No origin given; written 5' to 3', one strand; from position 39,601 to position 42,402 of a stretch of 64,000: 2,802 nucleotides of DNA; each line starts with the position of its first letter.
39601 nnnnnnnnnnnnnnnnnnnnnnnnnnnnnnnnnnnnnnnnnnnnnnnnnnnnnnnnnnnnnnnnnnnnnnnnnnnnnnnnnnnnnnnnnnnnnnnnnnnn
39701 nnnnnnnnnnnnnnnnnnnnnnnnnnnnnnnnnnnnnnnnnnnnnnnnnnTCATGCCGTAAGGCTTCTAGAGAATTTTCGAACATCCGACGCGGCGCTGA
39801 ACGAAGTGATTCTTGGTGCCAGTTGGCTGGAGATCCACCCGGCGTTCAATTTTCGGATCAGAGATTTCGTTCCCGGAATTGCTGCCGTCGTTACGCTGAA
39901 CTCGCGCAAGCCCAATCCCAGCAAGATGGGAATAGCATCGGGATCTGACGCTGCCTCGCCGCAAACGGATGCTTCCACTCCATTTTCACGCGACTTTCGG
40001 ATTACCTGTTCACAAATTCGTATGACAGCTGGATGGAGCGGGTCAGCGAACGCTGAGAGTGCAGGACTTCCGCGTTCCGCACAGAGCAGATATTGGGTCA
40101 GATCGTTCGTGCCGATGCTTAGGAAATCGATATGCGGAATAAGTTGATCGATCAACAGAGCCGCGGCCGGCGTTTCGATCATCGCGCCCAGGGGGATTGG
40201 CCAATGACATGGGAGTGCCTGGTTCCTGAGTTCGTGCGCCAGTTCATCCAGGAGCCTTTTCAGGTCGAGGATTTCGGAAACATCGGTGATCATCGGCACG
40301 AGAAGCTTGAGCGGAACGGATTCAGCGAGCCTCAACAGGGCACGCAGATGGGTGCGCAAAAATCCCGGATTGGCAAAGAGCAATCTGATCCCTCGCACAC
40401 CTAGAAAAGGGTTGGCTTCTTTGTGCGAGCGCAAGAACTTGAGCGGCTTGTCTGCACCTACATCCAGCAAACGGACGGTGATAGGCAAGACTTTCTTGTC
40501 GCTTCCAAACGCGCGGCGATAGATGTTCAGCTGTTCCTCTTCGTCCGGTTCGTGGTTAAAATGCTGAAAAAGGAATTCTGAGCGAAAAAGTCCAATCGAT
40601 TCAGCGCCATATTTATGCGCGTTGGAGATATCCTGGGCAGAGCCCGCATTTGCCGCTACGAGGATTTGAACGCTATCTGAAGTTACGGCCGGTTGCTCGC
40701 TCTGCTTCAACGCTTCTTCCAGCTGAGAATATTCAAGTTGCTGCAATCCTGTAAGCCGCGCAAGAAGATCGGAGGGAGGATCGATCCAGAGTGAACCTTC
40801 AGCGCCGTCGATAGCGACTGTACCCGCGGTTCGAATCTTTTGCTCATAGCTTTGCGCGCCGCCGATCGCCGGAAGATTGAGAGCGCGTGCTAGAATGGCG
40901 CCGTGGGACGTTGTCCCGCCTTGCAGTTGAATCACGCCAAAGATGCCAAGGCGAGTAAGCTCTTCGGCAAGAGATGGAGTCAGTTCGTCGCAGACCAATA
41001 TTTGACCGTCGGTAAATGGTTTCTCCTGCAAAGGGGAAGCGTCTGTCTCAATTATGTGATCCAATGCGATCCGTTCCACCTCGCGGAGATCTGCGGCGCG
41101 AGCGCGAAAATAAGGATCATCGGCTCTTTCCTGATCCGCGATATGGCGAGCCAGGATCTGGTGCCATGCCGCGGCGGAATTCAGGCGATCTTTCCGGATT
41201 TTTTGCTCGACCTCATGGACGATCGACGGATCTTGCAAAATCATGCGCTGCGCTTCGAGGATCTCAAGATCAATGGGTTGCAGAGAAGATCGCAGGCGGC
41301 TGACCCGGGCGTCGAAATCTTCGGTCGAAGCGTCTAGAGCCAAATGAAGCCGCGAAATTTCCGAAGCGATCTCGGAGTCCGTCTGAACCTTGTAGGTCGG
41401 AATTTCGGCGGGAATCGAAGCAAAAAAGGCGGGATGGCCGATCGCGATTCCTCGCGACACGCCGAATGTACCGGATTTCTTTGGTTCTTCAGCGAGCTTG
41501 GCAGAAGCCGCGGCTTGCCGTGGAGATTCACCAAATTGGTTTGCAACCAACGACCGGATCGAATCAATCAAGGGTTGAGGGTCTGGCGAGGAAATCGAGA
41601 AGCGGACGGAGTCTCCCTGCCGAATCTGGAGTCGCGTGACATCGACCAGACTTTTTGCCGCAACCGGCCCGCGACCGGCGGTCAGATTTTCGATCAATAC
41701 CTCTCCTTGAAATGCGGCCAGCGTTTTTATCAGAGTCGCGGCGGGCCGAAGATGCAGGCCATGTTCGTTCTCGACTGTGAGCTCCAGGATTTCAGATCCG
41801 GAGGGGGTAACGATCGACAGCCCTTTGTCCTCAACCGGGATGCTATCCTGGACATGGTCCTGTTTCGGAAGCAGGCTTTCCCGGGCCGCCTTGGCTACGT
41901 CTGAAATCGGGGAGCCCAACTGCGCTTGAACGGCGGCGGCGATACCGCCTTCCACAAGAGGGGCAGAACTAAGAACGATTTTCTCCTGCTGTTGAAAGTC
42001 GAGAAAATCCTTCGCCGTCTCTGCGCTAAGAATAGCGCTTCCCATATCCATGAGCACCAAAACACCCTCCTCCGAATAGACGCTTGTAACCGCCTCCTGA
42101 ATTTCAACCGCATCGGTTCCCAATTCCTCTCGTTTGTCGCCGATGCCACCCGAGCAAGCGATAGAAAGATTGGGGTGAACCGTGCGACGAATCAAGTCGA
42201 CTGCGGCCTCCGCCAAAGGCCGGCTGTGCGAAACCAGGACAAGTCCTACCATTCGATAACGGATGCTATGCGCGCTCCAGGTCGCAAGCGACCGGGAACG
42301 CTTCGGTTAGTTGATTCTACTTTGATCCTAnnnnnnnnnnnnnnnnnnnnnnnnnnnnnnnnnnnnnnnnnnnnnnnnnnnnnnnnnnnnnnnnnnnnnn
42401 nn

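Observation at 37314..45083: Self-sufficient DHA-kinase operon: tetR, then dhaK-dhaL-dhaM(EIIA-HPr-full EI)-glpK2-orphan SBP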

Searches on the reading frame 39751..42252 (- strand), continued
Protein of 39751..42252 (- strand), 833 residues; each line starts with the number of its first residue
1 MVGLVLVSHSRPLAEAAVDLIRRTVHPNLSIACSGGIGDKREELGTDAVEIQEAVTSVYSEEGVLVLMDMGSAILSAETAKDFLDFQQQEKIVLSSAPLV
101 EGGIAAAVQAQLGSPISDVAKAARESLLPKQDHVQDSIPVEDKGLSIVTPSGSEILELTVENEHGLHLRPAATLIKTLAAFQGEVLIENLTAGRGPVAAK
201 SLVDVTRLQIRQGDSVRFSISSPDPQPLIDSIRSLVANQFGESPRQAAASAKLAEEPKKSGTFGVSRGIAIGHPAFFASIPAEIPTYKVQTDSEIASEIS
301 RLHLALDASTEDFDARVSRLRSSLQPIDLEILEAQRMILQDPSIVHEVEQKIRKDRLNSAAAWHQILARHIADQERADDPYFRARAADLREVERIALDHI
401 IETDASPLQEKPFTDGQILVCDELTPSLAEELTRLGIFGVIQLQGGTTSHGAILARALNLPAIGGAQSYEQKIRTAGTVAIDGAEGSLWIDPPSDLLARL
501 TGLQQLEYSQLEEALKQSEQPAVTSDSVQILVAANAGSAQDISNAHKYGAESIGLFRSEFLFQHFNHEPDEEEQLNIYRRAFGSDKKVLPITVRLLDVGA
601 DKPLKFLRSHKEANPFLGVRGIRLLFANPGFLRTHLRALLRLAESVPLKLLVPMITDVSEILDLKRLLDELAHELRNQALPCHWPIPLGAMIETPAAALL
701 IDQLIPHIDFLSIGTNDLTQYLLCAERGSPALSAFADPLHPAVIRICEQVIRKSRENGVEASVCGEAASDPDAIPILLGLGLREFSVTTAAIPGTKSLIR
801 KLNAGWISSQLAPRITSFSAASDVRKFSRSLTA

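Call 70: search_dna_similar(query=window:39751-42252:-, collection=plasmids, mode=protein, max_rows=15, max_evalue=1e-30)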
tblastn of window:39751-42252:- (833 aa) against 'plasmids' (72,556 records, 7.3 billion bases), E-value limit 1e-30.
Records with a match: 451; places in all: 510; records where one place covers at least 80% of the query: 207.
Best place of each record, by identity: <60% 451.
By first word of the organism name: Ralstonia 134; Klebsiella 37; Citrobacter 32; Azospirillum 26; Deinococcus 23; Rhizobium 19; Acinetobacter 18; Escherichia 18; Sinorhizobium 13; Haloarcula 11; and 65 more.
By predicted mobility (MOB-suite, as given by PLSDB): non-mobilizable 234; mobilizable 177; conjugative 40.
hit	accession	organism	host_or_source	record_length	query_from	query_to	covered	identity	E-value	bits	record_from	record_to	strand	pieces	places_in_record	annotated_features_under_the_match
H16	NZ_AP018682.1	Vibrio casei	-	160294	1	803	96%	35.3%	4e-120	407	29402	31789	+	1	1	ptsP: phosphoenolpyruvate--protein phosphotransferase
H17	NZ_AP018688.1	Vibrio rumoiensis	-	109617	1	803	96%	35.2%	2e-119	405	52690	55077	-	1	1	ptsP: phosphoenolpyruvate--protein phosphotransferase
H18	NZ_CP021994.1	Cryobacterium sp. LW097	cell culture,glacier sediment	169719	8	803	96%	31.5%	3e-87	311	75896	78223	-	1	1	ptsP: phosphoenolpyruvate--protein phosphotransferase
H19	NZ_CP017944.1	Phyllobacterium zundukense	Oxytropis triphylla,cell culture,root ...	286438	2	804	92%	32.0%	2e-67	305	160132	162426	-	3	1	putative PEP-binding protein | dhaM: dihydroxyacetone kinase phosphoryl donor subunit DhaM | HPr family phosphocarrier protein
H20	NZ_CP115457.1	Sphingobium yanoikuyae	cell culture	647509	141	827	82%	33.9%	1e-67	253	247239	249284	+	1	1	ptsP: phosphoenolpyruvate--protein phosphotransferase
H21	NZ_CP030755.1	Acinetobacter schindleri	whole organism,the condensate water of ...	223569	158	827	80%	34.7%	6e-86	307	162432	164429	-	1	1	ptsP: phosphoenolpyruvate--protein phosphotransferase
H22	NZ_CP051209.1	Acinetobacter sp. NEB149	cell culture,R.J.Roberts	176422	158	827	80%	34.7%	8e-86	307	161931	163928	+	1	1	ptsP: phosphoenolpyruvate--protein phosphotransferase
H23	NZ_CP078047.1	Acinetobacter lwoffii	whole organism,bedside rail in hospital ...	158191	158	827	80%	34.7%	1e-85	306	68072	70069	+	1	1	ptsP: phosphoenolpyruvate--protein phosphotransferase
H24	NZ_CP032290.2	Acinetobacter lwoffii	cell culture,permafrost, Kolyma lowland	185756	158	827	80%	34.7%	1e-85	306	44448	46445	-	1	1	ptsP: phosphoenolpyruvate--protein phosphotransferase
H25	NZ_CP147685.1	Acinetobacter lwoffii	whole organism,Yangzhou Grand Canal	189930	158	827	80%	34.7%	1e-85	306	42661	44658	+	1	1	ptsP: phosphoenolpyruvate--protein phosphotransferase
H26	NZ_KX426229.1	Acinetobacter lwoffii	cell culture,permafrost, Kolyma lowland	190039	158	827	80%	34.7%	1e-85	306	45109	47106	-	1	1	ptsP: phosphoenolpyruvate--protein phosphotransferase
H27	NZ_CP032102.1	Acinetobacter lwoffii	cell culture,permafrost, Kolyma lowland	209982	158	827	80%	34.7%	1e-85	306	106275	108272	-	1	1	ptsP: phosphoenolpyruvate--protein phosphotransferase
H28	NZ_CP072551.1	Acinetobacter lwoffii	chickens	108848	158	827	80%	34.7%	4e-85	305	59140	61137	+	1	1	ptsP: phosphoenolpyruvate--protein phosphotransferase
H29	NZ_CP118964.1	Acinetobacter lwoffii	Type strain bacterial culture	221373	158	827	80%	34.7%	5e-85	305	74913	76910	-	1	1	ptsP: phosphoenolpyruvate--protein phosphotransferase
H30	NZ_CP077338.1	Acinetobacter lwoffii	-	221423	158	827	80%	34.7%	5e-85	305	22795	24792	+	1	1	ptsP: phosphoenolpyruvate--protein phosphotransferase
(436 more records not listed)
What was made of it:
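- Closest known: IIA. Same: 35% identity over residues 1-803 to the Vibrio casei protein (call 70).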

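Call 71: get_annotated_region(hit=H16, flank=7000)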
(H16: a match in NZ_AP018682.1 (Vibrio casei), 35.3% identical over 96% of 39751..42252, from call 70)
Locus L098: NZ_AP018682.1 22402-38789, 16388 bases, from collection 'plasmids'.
description: Vibrio casei strain DSM 22364 plasmid 1, complete sequence
organism: Vibrio casei (NCBI taxid 673372)
taxonomy: Bacteria; Pseudomonadota; Gammaproteobacteria; Vibrionales; Vibrionaceae; Vibrio; Vibrio casei
host: -; source: -; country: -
typing (MOB-suite, as given by PLSDB): non-mobilizable
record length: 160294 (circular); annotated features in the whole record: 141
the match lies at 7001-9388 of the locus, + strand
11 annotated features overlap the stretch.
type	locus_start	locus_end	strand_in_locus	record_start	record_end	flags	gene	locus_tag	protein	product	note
CDS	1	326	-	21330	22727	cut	uhpT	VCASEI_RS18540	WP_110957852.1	hexose-6-phosphate:phosphate antiporter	GO:0055085 - transmembrane transport [Evidence IEA]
CDS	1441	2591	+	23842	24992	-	-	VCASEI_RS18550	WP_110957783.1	IS3 family transposase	-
CDS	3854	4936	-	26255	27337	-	-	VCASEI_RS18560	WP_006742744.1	glycerol dehydrogenase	-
CDS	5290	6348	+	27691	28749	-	dhaK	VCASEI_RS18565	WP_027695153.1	dihydroxyacetone kinase subunit DhaK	GO:0006071 - glycerol metabolic process [Evidence IEA]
CDS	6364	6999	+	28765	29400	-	dhaL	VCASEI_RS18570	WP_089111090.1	dihydroxyacetone kinase subunit DhaL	GO:0006071 - glycerol metabolic process [Evidence IEA]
CDS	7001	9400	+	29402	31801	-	ptsP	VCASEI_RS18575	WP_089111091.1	phosphoenolpyruvate--protein phosphotransferase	GO:0009401 - phosphoenolpyruvate-dependent sugar phosphotransferase system [Evidence IEA]; GO:0006808 - regulation of ...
CDS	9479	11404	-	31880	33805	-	dhaR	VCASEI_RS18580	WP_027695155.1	dihydroxyacetone kinase operon transcriptional regulator DhaR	GO:0006355 - regulation of DNA-templated transcription [Evidence IEA]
CDS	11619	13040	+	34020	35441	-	-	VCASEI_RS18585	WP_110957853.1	IS66 family transposase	-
CDS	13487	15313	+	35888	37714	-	-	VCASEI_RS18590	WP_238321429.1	AAA family ATPase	-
CDS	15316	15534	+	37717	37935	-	-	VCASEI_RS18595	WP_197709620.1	hypothetical protein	-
CDS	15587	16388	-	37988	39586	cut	-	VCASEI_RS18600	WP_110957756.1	IS66 family transposase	-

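Call 72: get_annotated_region(hit=H18, flank=6000)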
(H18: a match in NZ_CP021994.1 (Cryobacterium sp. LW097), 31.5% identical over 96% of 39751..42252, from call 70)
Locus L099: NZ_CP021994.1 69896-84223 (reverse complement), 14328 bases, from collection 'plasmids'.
description: Cryobacterium sp. LW097 plasmid unnamed1
organism: Cryobacterium sp. LW097 (NCBI taxid 1978566)
taxonomy: Bacteria; Actinomycetota; Actinomycetes; Micrococcales; Microbacteriaceae; Cryobacterium; Cryobacterium sp. LW097
host: -; source: cell culture,glacier sediment; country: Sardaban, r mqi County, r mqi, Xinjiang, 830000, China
typing (MOB-suite, as given by PLSDB): mobilizable; relaxase MOBP
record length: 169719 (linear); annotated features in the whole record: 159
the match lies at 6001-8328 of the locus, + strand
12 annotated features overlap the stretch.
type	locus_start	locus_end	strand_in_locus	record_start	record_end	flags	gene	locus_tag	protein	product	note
CDS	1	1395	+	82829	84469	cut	-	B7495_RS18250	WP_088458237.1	MFS transporter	-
CDS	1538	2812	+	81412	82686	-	-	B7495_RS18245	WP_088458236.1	FAD-dependent monooxygenase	-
CDS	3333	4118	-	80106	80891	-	-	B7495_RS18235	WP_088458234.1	IclR family transcriptional regulator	GO:0006355 - regulation of DNA-templated transcription [Evidence IEA]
CDS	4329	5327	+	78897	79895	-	dhaK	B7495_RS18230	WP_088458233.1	dihydroxyacetone kinase subunit DhaK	GO:0006071 - glycerol metabolic process [Evidence IEA]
CDS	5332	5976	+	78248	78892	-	dhaL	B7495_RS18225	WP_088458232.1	dihydroxyacetone kinase subunit DhaL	GO:0006071 - glycerol metabolic process [Evidence IEA]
CDS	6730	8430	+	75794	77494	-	ptsP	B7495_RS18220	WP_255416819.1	phosphoenolpyruvate--protein phosphotransferase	GO:0009401 - phosphoenolpyruvate-dependent sugar phosphotransferase system [Evidence IEA]; GO:0006808 - regulation of ...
CDS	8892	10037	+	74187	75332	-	-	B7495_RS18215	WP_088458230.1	glycerol dehydrogenase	-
CDS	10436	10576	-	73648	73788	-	-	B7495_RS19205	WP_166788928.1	hypothetical protein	-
CDS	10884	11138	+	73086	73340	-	-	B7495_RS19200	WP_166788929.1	type ISP restriction/modification enzyme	-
CDS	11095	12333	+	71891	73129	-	istA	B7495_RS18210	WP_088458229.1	IS21 family transposase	-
CDS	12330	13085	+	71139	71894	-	istB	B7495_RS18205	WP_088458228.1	IS21-like element helper ATPase IstB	-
CDS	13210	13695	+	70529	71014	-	-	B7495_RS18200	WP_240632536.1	hypothetical protein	-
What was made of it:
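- Vibrio casei and Cryobacterium plasmids show the same (calls 71, 72).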

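Call 74: list_cluster_members(proteins=[window:39751-42252:-, window:43267-44268:-, window:38261-39754:-, window:55889-57661:+])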
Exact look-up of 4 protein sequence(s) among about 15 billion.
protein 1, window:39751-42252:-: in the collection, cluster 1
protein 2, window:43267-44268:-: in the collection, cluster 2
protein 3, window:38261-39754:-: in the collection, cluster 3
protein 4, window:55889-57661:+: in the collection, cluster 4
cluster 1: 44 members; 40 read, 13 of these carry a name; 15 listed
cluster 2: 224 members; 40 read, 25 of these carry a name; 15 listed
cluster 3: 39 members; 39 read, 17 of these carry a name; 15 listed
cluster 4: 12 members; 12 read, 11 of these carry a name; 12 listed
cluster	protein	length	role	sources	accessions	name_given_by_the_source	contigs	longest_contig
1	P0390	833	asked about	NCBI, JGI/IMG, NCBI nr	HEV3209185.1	MAG TPA: phosphoenolpyruvate--protein phosphotransferase [Chthoniobacterales bacterium] | phosphocarrier protein FPr | phosphoenolpyruvate--protein phosphotransferase [Chthoniobacterales bacterium]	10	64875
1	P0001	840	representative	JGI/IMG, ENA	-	-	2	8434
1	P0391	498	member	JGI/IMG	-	phosphoenolpyruvate-protein phosphotransferase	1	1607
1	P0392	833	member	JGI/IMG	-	multiphosphoryl transfer protein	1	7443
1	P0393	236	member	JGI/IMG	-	phosphoenolpyruvate-protein kinase (PTS system EI component)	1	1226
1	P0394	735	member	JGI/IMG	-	multiphosphoryl transfer protein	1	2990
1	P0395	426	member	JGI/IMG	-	phosphoenolpyruvate-protein phosphotransferase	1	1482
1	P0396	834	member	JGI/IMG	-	multiphosphoryl transfer protein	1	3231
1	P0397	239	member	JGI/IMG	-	phosphocarrier protein FPr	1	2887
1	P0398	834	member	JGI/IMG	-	multiphosphoryl transfer protein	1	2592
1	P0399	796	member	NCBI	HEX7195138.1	MAG TPA: phosphoenolpyruvate--protein phosphotransferase, partial [Chthoniobacterales ...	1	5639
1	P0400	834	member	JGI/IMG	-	multiphosphoryl transfer protein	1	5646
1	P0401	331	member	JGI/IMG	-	phosphoenolpyruvate-protein kinase (PTS system EI component)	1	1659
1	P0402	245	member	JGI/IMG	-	phosphoenolpyruvate-protein kinase (PTS system EI component)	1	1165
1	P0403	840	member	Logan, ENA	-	-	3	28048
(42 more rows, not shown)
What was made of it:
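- Checked: The mechanical ORF starts are too long. dhaK starts at the ATG at 44268 (333 aa, as in all 15 cluster members listed, call 74).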

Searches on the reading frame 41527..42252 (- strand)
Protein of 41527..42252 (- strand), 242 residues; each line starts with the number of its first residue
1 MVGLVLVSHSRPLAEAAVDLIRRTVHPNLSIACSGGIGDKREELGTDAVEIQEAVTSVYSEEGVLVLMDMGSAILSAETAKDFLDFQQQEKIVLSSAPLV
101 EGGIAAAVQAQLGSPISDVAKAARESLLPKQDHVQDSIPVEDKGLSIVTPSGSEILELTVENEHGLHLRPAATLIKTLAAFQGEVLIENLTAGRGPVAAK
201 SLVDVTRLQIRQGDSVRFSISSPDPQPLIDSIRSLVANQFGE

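Call 32: search_protein_representatives(protein=window:41527-42252:-)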
Query: 242 residues. Proteins with E-value up to 0.001 (for the whole library): 2385; up to 1e-10: 1305; up to 1e-30: 361. The best 150 are listed.
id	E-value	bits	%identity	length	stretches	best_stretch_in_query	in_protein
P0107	6.2e-87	307.1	67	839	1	1-242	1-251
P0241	3.4e-77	275.3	60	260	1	1-242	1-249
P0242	4.7e-77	274.8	58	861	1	1-242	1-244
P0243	1.2e-65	237.6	53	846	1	1-242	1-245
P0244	1.7e-59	217.5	55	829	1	1-225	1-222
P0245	7.2e-59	215.4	51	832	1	1-242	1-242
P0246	1.4e-57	211.2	75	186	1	1-143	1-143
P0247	6.4e-55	202.5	48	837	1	1-242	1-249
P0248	6.1e-53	196.0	73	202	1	1-137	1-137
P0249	8.2e-53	195.6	47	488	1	1-242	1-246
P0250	3.7e-52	193.5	45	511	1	1-242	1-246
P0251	4.4e-51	189.9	45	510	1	1-242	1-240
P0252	8.6e-51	189.0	45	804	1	1-238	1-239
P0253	9.8e-51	188.8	43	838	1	1-242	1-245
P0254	1.7e-50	188.0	43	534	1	1-242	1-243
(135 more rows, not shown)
